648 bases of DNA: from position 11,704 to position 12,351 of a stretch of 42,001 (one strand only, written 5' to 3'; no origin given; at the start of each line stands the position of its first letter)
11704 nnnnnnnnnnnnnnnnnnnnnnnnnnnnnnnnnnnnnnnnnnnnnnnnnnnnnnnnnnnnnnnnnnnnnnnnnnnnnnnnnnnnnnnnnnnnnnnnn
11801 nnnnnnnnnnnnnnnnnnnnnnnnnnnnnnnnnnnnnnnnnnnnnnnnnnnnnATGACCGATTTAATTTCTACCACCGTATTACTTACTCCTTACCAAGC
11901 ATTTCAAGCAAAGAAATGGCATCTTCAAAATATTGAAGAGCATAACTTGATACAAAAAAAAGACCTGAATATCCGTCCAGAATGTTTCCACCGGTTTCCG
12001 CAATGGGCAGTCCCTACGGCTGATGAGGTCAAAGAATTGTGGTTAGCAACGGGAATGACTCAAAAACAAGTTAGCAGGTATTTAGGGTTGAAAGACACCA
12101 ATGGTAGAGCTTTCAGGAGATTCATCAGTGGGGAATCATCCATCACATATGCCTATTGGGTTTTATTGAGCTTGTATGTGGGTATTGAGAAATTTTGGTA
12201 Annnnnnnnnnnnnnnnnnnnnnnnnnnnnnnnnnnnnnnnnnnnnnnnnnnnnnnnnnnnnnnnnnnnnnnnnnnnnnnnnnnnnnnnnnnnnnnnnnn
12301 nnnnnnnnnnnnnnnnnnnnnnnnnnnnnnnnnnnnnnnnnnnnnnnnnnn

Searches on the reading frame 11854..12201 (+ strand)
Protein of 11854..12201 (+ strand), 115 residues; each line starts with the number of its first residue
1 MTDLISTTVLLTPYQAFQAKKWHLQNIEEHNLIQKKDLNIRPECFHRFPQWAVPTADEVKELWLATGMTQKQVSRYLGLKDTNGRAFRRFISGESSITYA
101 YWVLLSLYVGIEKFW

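Call 10: search_protein_families(library=pfam, proteins=[window:11854-12201:+], max_evalue=0.01)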
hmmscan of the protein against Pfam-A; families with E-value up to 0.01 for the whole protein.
window:11854-12201:+ (115 aa): 1 family
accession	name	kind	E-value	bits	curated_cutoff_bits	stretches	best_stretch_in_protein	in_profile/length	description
PF05920.17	Homeobox_KN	-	0.0047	17.2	24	1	51-77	8-34/40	Homeobox KN domain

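Call 11: search_protein_families(library=ncbifam, proteins=[window:11854-12201:+], max_evalue=0.01)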
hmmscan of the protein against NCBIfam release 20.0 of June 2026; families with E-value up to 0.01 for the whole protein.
window:11854-12201:+ (115 aa): 0 families

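Call 12: search_dna_similar(query=window:11854-12201:+, collection=plasmids, mode=protein, max_rows=60, rows=spread, max_evalue=0.001)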
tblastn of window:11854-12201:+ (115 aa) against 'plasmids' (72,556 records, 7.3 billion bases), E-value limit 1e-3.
Records with a match: 1714; places in all: 1723; records where one place covers at least 80% of the query: 42.
Best place of each record, by identity: >=99% 32; <60% 1682.
By first word of the organism name: Klebsiella 922; Escherichia 240; Enterobacter 140; uncultured 79; Citrobacter 48; Neisseria 32; Serratia 28; Salmonella 25; Burkholderia 23; Pseudomonas 17; and 52 more.
By predicted mobility (MOB-suite, as given by PLSDB): conjugative 1512; non-mobilizable 158; mobilizable 44.
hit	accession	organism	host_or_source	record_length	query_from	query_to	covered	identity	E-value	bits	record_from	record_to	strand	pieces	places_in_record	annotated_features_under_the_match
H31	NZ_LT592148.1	Neisseria gonorrhoeae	-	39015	1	115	100%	100.0%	3e-73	242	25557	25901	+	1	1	hypothetical protein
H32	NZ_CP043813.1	Neisseria gonorrhoeae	Homo sapiens,Vaginal swab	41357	1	115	100%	100.0%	3e-73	242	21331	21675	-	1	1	hypothetical protein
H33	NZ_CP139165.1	Robbsia andropogonis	Areca catechu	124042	38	115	68%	39.7%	2e-12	69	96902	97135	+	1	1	XRE family transcriptional regulator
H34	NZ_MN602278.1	Escherichia coli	-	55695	37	115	69%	38.0%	3e-10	62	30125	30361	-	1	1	korC: transcriptional repressor KorC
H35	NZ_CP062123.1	Pseudomonas sp. ADPe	bacterial pure culture,soil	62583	37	115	69%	36.7%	3e-10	63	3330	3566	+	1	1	korC: transcriptional repressor KorC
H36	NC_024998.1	Paracidovorax avenae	-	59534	37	115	69%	36.7%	3e-10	63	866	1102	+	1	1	korC: transcriptional repressor KorC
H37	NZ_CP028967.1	Aminobacter sp. MSH1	Soil,Dichlobenil-treated soil sampled ...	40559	26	115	78%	32.2%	2e-9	60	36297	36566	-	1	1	korC: transcriptional repressor KorC | hypothetical protein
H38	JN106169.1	uncultured bacterium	-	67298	26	115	78%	32.2%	3e-9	60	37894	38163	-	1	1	korC: KorC | klcB: KlcB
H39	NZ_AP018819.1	Sphingomonas bisphenolicum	-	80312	38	115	68%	36.7%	4e-9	59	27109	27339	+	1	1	hypothetical protein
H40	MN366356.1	bacterium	-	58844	37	115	69%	35.4%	7e-6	50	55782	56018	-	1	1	korC: Transcriptional regulator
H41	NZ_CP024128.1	Escherichia coli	whole organism,clinical patient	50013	38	115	68%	35.4%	2e-7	54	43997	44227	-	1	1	KorC protein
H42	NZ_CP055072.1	Shigella flexneri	Shek Wu Hui WWTPs_97 WWTPs influent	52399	38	115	68%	35.4%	2e-7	54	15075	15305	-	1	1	KorC protein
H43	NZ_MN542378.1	Klebsiella pneumoniae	-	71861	38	115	68%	35.4%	2e-7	54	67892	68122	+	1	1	KorC protein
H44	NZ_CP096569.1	Xanthomonas translucens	wheat,cell culture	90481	37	115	69%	34.2%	5e-8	56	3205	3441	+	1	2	korC: transcriptional repressor KorC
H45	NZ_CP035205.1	Klebsiella pneumoniae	Homo sapiens,stool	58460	40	115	66%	35.1%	2e-8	57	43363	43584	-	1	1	helix-turn-helix transcriptional regulator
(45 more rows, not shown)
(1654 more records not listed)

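Call 20: get_annotated_region(hit=H35, flank=6000)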
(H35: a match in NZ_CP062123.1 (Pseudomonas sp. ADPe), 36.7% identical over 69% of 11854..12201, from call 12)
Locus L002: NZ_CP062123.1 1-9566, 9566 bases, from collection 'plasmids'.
description: Pseudomonas sp. ADPe plasmid pADPe, complete sequence
organism: Pseudomonas sp. ADPe (NCBI taxid 2774873)
taxonomy: Bacteria; Pseudomonadota; Gammaproteobacteria; Pseudomonadales; Pseudomonadaceae; Pseudomonas; Pseudomonas sp. ADPe
host: -; source: bacterial pure culture,soil; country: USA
typing (MOB-suite, as given by PLSDB): conjugative; replicon IncP; relaxase MOBP; mating-pair formation MPF_T
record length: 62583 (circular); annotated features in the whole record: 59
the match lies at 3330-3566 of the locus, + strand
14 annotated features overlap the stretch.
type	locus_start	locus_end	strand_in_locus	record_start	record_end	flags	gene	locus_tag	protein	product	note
CDS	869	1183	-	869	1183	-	-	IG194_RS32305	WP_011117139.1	type II toxin-antitoxin system RelE/ParE family toxin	GO:0030541 - plasmid partitioning [Evidence IEA]; GO:0051290 - protein heterotetramerization [Evidence IEA]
CDS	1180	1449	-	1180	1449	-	-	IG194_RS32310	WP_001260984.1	type II toxin-antitoxin system ParD family antitoxin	-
CDS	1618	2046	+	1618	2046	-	-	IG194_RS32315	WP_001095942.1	antirestriction protein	-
CDS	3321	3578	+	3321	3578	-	korC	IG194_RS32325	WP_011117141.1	transcriptional repressor KorC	-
CDS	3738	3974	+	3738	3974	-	kleA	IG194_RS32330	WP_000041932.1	stable inheritance protein KleA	-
CDS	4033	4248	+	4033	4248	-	-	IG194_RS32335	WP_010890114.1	DUF2688 domain-containing protein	-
CDS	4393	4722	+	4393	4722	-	kleE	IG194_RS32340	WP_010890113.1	KleE stable inheritance protein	-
CDS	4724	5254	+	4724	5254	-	-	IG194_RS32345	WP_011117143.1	DUF2761 domain-containing protein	-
CDS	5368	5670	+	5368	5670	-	-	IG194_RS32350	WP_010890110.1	transcriptional regulator KorA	-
CDS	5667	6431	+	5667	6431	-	-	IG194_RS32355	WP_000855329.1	ParA family protein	-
CDS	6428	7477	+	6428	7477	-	-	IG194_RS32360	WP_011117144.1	ParB/RepB/Spo0J family partition protein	GO:0007059 - chromosome segregation [Evidence IEA]; GO:0000910 - cytokinesis [Evidence IEA]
CDS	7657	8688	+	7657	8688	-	-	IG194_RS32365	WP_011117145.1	DNA-binding protein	-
CDS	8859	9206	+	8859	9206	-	kfrB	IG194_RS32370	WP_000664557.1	IncP plasmid survival protein KfrB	-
CDS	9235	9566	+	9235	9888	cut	kfrC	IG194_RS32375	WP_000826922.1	IncP plasmid survival protein KfrC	-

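Call 21: get_annotated_region(hit=H33, flank=6000)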
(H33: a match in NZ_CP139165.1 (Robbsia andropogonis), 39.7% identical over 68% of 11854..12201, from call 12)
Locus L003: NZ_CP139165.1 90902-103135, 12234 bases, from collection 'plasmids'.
description: Robbsia andropogonis strain BLB1 plasmid p4, complete sequence
organism: Robbsia andropogonis (NCBI taxid 28092)
taxonomy: Bacteria; Pseudomonadota; Betaproteobacteria; Burkholderiales; Burkholderiaceae; Robbsia; Robbsia andropogonis
host: -; source: Areca catechu; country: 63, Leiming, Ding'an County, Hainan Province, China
typing (MOB-suite, as given by PLSDB): non-mobilizable
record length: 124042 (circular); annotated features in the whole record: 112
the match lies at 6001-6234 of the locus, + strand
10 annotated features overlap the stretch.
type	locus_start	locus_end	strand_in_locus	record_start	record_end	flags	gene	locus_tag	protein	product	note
CDS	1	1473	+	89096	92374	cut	-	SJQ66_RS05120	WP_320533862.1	LPD7 domain-containing protein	-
CDS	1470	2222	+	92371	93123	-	-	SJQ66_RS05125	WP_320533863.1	hypothetical protein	-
CDS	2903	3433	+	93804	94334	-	-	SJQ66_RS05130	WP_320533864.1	hypothetical protein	-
CDS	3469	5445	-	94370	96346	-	-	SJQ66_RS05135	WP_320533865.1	ParB/RepB/Spo0J family partition protein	-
CDS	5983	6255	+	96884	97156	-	-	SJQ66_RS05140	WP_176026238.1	XRE family transcriptional regulator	-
CDS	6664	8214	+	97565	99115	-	-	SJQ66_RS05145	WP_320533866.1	methyl-accepting chemotaxis protein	GO:0007165 - signal transduction [Evidence IEA]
CDS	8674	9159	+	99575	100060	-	-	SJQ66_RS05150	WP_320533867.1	hypothetical protein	-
CDS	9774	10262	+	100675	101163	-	-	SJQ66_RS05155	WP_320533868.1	hypothetical protein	-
CDS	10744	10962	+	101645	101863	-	-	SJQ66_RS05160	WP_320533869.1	hypothetical protein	-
CDS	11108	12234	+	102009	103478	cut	-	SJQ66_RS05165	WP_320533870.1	3'-5' exonuclease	-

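Call 37: search_protein_families(library=pfam, proteins=[window:11854-12201:+], max_evalue=10)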
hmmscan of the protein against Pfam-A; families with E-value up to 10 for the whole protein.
window:11854-12201:+ (115 aa): 1 family
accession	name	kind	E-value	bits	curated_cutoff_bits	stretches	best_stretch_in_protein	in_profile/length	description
PF05920.17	Homeobox_KN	-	0.0047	17.2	24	1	51-77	8-34/40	Homeobox KN domain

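Call 38: find_homologous_proteins(query=window:11854-12201:+, max_evalue=0.001)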
Query window:11854-12201:+ (115 aa): 6 proteins with E <= 0.001 among 6 candidates.
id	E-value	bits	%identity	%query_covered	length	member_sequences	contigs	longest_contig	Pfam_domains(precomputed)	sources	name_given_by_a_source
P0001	8.5e-73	260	99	100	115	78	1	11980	-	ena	-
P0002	2.6e-60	219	88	100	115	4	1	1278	-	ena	-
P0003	3.0e-46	174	67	100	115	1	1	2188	-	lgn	-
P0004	4.1e-39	151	60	100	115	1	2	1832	-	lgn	-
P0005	1.2e-36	143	57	100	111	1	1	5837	-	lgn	-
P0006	6.8e-33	131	56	94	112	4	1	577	-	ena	-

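Call 40: search_solved_structures(query=A1, max_evalue=10, show_alignments=5)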
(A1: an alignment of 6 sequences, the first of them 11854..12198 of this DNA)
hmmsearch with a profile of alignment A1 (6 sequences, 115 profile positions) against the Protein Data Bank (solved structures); distinct sequences matched with E-value up to 10: 12.
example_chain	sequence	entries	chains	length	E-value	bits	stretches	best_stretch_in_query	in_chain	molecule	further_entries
8qa9_C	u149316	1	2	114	0.072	16.5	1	6-36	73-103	TrfB transcriptional repressor protein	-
7dtr_A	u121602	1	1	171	0.2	15.1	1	49-113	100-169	AcrIF24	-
7c0g_A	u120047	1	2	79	0.28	14.6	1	53-87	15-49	Aca1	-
7fa3_A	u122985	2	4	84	0.3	14.5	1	53-87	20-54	Aca1 | anti-CRISPR-associated protein Aca1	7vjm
2n5g_A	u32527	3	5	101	0.31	14.5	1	6-32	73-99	TrfB transcriptional repressor protein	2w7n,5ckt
7vjn_B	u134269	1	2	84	0.32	14.4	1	53-90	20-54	anti-CRISPR-associated protein Aca1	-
7elm_U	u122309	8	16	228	0.32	14.4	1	49-113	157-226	AcrIF24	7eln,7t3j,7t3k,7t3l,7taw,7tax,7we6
7xi1_A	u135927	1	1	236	0.34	14.3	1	49-113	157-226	anti-CRISPR protein AcrIF24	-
5ckt_A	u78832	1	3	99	0.57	13.6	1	6-30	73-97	TrfB transcriptional repressor protein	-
5clv_A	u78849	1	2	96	1.2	12.6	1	6-29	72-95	TrfB transcriptional repressor protein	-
5cm3_A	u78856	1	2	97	1.2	12.6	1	6-29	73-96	TrfB transcriptional repressor protein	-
3fs3_A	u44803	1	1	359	1.2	12.6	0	18-64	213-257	Nucleosome assembly protein 1, putative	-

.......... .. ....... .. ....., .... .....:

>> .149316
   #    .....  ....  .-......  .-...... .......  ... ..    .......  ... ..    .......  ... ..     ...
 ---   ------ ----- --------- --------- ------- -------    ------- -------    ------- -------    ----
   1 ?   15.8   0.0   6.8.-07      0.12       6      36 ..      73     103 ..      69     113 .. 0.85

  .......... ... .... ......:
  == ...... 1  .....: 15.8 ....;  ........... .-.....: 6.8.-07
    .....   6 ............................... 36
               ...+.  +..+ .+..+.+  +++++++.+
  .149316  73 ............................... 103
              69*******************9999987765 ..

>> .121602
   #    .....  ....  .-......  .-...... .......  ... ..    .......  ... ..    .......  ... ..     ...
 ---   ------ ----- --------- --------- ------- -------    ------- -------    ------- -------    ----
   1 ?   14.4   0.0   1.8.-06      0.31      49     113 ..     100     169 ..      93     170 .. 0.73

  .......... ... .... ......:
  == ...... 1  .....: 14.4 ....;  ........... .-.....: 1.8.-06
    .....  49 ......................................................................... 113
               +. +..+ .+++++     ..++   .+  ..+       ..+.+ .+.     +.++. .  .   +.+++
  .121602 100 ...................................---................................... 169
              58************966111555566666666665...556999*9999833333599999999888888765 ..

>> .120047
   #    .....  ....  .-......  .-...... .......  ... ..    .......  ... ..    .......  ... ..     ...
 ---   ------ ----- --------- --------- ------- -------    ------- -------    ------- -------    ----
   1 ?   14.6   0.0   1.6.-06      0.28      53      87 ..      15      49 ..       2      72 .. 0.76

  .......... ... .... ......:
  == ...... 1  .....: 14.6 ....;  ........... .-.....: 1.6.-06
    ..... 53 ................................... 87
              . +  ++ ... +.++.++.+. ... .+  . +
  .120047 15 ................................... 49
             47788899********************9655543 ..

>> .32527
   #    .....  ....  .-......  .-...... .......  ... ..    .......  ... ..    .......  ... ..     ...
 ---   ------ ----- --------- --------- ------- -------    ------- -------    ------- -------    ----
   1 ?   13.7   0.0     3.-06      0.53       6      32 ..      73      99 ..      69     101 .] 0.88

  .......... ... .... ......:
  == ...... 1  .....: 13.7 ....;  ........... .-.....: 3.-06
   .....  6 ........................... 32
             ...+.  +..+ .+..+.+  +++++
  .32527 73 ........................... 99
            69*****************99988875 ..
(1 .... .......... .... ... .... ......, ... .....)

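Call 41: find_encoding_contigs(protein=P0005, flank=6000, max_places=3)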
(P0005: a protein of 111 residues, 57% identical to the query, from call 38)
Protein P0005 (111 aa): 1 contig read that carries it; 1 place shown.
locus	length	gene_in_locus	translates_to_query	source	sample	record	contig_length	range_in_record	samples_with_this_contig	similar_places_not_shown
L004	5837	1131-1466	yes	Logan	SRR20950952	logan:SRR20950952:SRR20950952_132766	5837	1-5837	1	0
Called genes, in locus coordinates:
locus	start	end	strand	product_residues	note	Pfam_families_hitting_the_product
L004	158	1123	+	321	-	PF01051:Rep3_N, PF21205:Rep3_C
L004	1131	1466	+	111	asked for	-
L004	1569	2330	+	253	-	PF01656:CbiA, PF02374:ArsA_ATPase (weak), PF09140:MipZ, PF10609:ParA (weak), PF13614:AAA_31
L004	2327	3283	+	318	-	PF02195:ParB_N, PF17762:HTH_ParB (faint), PF08535:KorB, PF06613:KorB_C (weak)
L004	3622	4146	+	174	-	-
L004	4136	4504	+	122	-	-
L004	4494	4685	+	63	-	-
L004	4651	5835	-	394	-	?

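Call 42: find_encoding_contigs(protein=P0003, flank=6000, max_places=3)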
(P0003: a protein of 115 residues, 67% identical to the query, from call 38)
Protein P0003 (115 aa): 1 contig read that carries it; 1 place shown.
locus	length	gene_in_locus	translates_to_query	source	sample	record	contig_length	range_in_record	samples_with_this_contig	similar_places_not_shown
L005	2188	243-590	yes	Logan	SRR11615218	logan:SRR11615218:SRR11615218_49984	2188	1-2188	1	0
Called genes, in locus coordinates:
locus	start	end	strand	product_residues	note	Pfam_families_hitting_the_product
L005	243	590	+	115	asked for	-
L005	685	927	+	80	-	-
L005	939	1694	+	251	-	PF01656:CbiA, PF02374:ArsA_ATPase, PF06564:CBP_BcsQ (weak), PF09140:MipZ, PF10609:ParA, PF13614:AAA_31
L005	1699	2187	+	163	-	?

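Call 43: find_encoding_contigs(protein=P0004, flank=6000, max_places=3)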
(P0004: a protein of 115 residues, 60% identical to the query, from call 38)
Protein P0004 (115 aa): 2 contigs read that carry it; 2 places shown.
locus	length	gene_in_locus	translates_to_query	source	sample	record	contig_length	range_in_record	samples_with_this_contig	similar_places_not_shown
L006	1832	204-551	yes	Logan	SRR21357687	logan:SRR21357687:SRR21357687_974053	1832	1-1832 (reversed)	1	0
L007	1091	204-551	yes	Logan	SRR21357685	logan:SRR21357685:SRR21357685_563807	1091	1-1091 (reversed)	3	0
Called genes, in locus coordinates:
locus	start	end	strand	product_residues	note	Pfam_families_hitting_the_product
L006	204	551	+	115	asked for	-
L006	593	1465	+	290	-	PF07042:TrfA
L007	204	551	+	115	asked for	-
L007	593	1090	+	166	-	?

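Call 53: search_dna_similar(query=window:11854-12201:+, collection=plasmids, mode=protein, max_rows=60, rows=best, max_evalue=0.001)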
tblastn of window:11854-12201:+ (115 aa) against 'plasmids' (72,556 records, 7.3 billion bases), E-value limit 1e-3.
Records with a match: 1714; places in all: 1723; records where one place covers at least 80% of the query: 42.
Best place of each record, by identity: >=99% 32; <60% 1682.
By first word of the organism name: Klebsiella 922; Escherichia 240; Enterobacter 140; uncultured 79; Citrobacter 48; Neisseria 32; Serratia 28; Salmonella 25; Burkholderia 23; Pseudomonas 17; and 52 more.
By predicted mobility (MOB-suite, as given by PLSDB): conjugative 1512; non-mobilizable 158; mobilizable 44.
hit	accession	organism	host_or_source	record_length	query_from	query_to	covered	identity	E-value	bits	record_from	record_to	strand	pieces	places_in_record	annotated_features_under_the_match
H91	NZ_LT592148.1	Neisseria gonorrhoeae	-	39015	1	115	100%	100.0%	3e-73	242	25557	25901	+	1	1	hypothetical protein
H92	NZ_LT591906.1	Neisseria gonorrhoeae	-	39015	1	115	100%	100.0%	3e-73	242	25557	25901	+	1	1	hypothetical protein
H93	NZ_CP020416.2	Neisseria gonorrhoeae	ATCC strain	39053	1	115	100%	100.0%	3e-73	242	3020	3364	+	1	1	hypothetical protein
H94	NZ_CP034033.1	Neisseria gonorrhoeae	Homo sapiens,pharynx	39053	1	115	100%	100.0%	3e-73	242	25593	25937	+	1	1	hypothetical protein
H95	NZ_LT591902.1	Neisseria gonorrhoeae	-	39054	1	115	100%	100.0%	3e-73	242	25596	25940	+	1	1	hypothetical protein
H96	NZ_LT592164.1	Neisseria gonorrhoeae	-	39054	1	115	100%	100.0%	3e-73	242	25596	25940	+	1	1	hypothetical protein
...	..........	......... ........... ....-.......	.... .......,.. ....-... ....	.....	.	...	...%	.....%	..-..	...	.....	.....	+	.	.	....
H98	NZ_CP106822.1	Neisseria gonorrhoeae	Homo sapiens,urethal swab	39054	1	115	100%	100.0%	3e-73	242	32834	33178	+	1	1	hypothetical protein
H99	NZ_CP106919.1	Neisseria gonorrhoeae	Homo sapiens,urethal swab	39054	1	115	100%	100.0%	3e-73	242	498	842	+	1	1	hypothetical protein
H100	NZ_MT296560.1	Neisseria gonorrhoeae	-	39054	1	115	100%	100.0%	3e-73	242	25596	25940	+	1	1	hypothetical protein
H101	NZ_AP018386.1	Neisseria gonorrhoeae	Homo sapiens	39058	1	115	100%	100.0%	3e-73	242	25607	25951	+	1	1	hypothetical protein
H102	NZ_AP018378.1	Neisseria gonorrhoeae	Homo sapiens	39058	1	115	100%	100.0%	3e-73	242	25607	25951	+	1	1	hypothetical protein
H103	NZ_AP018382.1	Neisseria gonorrhoeae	Homo sapiens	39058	1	115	100%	100.0%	3e-73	242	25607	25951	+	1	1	hypothetical protein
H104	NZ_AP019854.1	Neisseria gonorrhoeae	-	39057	1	115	100%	100.0%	3e-73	242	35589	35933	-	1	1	hypothetical protein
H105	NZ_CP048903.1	Neisseria gonorrhoeae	Homo sapiens,urine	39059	1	115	100%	100.0%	3e-73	242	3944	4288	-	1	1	hypothetical protein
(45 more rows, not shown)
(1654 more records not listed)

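Call 82: predict_structure(alignment_id=A1)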
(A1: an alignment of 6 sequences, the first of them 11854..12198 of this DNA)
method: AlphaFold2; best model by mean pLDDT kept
length: 115 residues; sequences in the alignment: 6
mean_pLDDT: 75.6   pTM: 0.65
mean pLDDT of the five models: 75.6, 68.9, 68.7, 66.9, 64.3
residues with pLDDT >= 90: 27; 70-90: 46; 50-70: 29; < 50: 13
segments of 3 or more residues with pLDDT < 50: 1-9, 29-31
pLDDT, mean of each block of 10 residues (from residue 1): 41 64 60 64 86 94 88 85 82 91 84 63
secondary structure, 60 per line:
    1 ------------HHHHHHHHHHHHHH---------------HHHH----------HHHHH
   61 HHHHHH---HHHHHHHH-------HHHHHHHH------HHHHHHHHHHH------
elements in order: H13-26 H42-45 H56-66 H70-77 H85-92 H99-109

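Call 108: fold_search(model_id=the predicted structure, library=pdb)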
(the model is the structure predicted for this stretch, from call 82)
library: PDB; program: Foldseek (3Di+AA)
matches with E <= 10: 206; with E <= 0.001: 0
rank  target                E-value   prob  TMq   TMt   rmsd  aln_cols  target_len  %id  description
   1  7xi5_A                2.6e-01  1.00  0.43  0.82   1.8        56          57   20  Anti-CRISPR-associated Aca10 (released 2023-02-22)
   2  8a0x_A                2.9e-01  0.82  0.39  0.43  13.3        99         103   19  Crystal structure of the HigB2-HigA2 tetramer in complex with operator DNA (released 2023-05-03)
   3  1y7y_A                3.2e-01  0.98  0.41  0.62   2.3        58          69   19  High-resolution crystal structure of the restriction-modification controller protein C.AhdI from Aeromonas hydrophila (released 2005-02-22)
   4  6h4c_B                4.1e-01  0.96  0.41  0.33   2.4        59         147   17  A polyamorous repressor: deciphering the evolutionary strategy used by the phage-inducible chromosomal islands to spre (released 2019-08-28)
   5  7n10_B                4.3e-01  0.91  0.36  0.57   3.3        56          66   27  Co-crystal structure of Prx with ComR DNA binding domain (released 2021-07-28)
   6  8ezt_A                4.8e-01  0.91  0.36  0.55   3.1        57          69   14  Crystal structure of HipB(Lp) from Legionella pneumophila (released 2023-09-27)
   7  3g5g_D                5.4e-01  0.93  0.39  0.55   2.4        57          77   16  Crystal Structure of the Wild-Type Restriction-Modification Controller Protein C.Esp1396I (released 2009-08-25)
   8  6h49                  5.4e-01  0.90  0.41  0.33   4.2        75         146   15  A polyamorous repressor: deciphering the evolutionary strategy used by the phage-inducible chromosomal islands to spread (released 2019-08-28)
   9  3f6w_A                5.4e-01  0.80  0.41  0.53  11.2        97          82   14  XRE-family like protein from Pseudomonas syringae pv. tomato str. DC3000 (released 2008-12-02)
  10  4jcy_A                6.1e-01  0.97  0.41  0.51   1.9        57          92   14  Crystal structure of the Restriction-Modification Controller Protein C.Csp231I OR operator complex (released 2014-02-26)
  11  1y7y_B                6.1e-01  0.94  0.40  0.64   2.4        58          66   19  High-resolution crystal structure of the restriction-modification controller protein C.AhdI from Aeromonas hydrophila (released 2005-02-22)
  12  6h4c_D                6.1e-01  0.89  0.41  0.33   4.2        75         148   15  A polyamorous repressor: deciphering the evolutionary strategy used by the phage-inducible chromosomal islands to spre (released 2019-08-28)
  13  3lfp                  6.4e-01  0.98  0.43  0.50   1.8        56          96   12  Crystal Structure of the Restriction-Modification Controller Protein C.Csp231I (released 2011-02-02)
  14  4jqd_F                6.4e-01  0.96  0.41  0.49   2.1        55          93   14  Crystal structure of the Restriction-Modification Controller Protein C.Csp231I OL operator complex (released 2014-04-02)
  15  1s4k_A                6.4e-01  0.94  0.39  0.38   2.2        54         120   24  Putative cytoplasmic protein from Salmonella typhimurium (released 2004-06-29)
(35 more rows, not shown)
